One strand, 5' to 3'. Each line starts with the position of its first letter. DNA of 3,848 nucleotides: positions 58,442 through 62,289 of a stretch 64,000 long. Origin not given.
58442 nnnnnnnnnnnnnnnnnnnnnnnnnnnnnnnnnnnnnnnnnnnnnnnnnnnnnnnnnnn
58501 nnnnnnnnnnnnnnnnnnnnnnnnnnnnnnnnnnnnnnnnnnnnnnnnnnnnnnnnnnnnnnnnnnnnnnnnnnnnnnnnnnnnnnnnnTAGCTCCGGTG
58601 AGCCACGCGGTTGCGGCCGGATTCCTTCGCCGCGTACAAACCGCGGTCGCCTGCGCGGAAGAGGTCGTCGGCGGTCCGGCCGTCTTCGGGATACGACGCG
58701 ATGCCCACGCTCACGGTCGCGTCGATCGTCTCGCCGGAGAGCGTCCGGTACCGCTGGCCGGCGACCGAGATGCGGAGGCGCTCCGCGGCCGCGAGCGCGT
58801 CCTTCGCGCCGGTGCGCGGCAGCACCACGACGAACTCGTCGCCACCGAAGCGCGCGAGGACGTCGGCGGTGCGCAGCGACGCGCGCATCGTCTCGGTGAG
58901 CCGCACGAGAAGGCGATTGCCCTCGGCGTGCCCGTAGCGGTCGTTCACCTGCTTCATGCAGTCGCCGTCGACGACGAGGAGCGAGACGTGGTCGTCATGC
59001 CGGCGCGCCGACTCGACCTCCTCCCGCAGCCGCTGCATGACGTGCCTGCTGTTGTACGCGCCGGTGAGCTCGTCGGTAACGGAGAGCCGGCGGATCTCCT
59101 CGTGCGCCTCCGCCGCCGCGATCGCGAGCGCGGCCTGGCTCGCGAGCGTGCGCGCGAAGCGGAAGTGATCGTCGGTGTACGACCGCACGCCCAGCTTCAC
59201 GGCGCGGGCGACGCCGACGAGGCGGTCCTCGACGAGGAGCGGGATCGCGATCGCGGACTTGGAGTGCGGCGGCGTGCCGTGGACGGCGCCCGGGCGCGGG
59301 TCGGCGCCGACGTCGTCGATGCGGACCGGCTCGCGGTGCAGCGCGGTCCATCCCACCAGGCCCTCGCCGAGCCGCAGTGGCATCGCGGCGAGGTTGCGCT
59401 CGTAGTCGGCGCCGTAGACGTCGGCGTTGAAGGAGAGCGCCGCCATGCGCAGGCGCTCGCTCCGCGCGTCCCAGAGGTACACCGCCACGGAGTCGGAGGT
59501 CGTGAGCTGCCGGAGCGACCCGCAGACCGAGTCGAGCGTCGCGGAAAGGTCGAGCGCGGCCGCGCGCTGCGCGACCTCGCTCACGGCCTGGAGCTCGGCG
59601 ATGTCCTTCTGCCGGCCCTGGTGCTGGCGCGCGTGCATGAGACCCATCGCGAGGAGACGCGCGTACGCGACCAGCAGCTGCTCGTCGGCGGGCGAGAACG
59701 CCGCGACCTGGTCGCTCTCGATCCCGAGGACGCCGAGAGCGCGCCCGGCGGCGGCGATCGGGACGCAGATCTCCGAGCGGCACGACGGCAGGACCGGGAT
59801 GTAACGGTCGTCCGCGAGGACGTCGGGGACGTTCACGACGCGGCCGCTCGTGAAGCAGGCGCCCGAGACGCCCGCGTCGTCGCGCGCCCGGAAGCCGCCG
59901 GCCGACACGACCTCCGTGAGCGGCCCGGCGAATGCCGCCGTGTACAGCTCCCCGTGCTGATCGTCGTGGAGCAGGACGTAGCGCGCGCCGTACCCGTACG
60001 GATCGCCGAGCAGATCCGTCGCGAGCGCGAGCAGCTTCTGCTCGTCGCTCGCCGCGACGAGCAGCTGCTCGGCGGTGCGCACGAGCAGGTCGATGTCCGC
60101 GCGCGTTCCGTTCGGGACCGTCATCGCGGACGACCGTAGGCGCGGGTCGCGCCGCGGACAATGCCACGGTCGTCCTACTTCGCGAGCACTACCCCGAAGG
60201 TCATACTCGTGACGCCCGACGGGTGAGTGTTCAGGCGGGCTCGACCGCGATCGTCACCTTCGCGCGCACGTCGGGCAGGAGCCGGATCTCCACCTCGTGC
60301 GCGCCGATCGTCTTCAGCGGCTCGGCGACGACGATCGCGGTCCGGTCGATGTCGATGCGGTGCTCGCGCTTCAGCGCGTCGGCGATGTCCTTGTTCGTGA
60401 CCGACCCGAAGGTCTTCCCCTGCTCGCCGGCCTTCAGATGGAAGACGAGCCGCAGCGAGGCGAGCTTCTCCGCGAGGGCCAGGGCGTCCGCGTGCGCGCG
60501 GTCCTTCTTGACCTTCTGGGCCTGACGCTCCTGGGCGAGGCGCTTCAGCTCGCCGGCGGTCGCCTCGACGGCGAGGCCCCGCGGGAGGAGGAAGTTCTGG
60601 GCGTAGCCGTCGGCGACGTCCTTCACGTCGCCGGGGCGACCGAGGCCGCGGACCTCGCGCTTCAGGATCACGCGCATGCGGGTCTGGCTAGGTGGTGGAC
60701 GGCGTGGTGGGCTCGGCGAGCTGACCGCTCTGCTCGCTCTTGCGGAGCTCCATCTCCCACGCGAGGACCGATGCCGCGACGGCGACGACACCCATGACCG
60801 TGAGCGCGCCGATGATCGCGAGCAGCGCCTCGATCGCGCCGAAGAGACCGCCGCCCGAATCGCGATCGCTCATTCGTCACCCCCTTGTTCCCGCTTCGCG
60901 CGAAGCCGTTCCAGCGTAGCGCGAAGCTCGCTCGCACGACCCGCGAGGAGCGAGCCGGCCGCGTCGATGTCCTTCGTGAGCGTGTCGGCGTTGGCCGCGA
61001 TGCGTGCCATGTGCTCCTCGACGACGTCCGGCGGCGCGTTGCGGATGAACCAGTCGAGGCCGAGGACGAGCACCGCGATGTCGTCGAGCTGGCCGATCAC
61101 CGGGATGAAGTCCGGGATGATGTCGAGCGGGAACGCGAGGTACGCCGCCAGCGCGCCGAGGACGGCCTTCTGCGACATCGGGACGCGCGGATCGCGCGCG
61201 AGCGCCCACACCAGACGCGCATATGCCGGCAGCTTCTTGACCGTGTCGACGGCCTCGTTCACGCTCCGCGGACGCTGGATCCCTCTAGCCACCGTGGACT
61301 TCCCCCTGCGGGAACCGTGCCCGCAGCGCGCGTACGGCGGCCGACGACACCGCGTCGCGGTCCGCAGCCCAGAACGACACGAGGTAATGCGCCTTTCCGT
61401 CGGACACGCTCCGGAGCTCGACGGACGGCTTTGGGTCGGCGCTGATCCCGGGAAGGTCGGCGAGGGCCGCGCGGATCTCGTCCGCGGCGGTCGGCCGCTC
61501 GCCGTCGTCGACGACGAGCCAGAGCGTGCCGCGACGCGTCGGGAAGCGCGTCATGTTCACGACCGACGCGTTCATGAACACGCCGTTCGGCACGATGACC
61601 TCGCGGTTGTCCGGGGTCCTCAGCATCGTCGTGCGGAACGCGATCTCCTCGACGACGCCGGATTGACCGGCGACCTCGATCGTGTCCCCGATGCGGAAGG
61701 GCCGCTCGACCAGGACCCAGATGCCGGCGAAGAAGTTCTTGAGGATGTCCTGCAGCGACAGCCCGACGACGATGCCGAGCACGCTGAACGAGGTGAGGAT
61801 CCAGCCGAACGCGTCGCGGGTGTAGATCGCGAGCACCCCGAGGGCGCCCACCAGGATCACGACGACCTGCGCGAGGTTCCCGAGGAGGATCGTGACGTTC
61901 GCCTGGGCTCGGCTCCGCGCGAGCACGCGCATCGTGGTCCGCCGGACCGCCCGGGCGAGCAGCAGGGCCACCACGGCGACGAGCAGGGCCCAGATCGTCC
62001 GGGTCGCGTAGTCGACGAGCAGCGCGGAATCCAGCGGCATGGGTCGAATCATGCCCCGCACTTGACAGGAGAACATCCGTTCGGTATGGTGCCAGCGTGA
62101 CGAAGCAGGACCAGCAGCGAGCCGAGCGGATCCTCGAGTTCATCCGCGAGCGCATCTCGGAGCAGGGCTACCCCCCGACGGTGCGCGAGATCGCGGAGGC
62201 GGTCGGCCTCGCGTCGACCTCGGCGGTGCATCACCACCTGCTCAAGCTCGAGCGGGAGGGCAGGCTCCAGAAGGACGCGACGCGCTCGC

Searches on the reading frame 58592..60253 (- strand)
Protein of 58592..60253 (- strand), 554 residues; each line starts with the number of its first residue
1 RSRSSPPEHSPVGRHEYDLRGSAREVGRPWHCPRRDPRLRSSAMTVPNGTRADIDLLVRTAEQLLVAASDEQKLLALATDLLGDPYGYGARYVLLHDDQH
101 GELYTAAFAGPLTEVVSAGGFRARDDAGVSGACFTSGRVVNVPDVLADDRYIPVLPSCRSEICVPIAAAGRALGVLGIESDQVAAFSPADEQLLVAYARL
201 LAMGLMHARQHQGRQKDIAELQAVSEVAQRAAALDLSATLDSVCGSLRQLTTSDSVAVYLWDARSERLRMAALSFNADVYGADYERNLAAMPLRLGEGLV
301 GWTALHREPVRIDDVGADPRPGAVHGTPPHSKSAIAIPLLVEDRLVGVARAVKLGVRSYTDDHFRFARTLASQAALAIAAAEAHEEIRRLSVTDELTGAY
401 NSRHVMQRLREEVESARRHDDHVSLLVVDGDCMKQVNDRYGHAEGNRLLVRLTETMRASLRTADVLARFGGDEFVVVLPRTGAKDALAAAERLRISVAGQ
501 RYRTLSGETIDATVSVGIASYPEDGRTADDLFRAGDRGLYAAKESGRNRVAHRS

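Call 80: search_protein_families(library=pfam, proteins=[window:58592-60253:-], max_evalue=0.0001)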
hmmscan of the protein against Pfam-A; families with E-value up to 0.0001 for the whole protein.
window:58592-60253:- (554 aa): 4 families
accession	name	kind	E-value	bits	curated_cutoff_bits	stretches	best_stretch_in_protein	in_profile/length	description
PF00990.26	GGDEF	-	9.1e-41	139.8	23.8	1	392-549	2-161/161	Diguanylate cyclase, GGDEF domain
PF13185.12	GAF_2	-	2.1e-31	109.4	28.6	2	234-379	2-136/136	GAF domain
PF01590.32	GAF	-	6.1e-29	101.7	22.4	2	235-378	1-133/133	GAF domain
PF13492.12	GAF_3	-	2.3e-17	64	27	2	238-379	4-128/129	GAF domain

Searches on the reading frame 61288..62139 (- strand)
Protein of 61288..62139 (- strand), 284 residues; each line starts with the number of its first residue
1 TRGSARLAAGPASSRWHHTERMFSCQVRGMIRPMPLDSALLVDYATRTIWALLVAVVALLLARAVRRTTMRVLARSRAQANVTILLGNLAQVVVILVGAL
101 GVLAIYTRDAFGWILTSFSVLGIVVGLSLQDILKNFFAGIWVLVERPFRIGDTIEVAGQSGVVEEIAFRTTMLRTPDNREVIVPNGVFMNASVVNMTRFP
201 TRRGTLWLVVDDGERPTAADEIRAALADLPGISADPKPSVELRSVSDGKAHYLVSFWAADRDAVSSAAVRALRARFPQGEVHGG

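Call 80: search_protein_families(library=pfam, proteins=[window:61288-62139:-], max_evalue=0.0001)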
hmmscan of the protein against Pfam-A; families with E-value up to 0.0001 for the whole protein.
window:61288-62139:- (284 aa): 1 family
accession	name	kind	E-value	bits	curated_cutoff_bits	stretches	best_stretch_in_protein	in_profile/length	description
PF00924.24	MS_channel_2nd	-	2.1e-23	82.6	20.2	1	131-198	1-68/68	Mechanosensitive ion channel, beta-domain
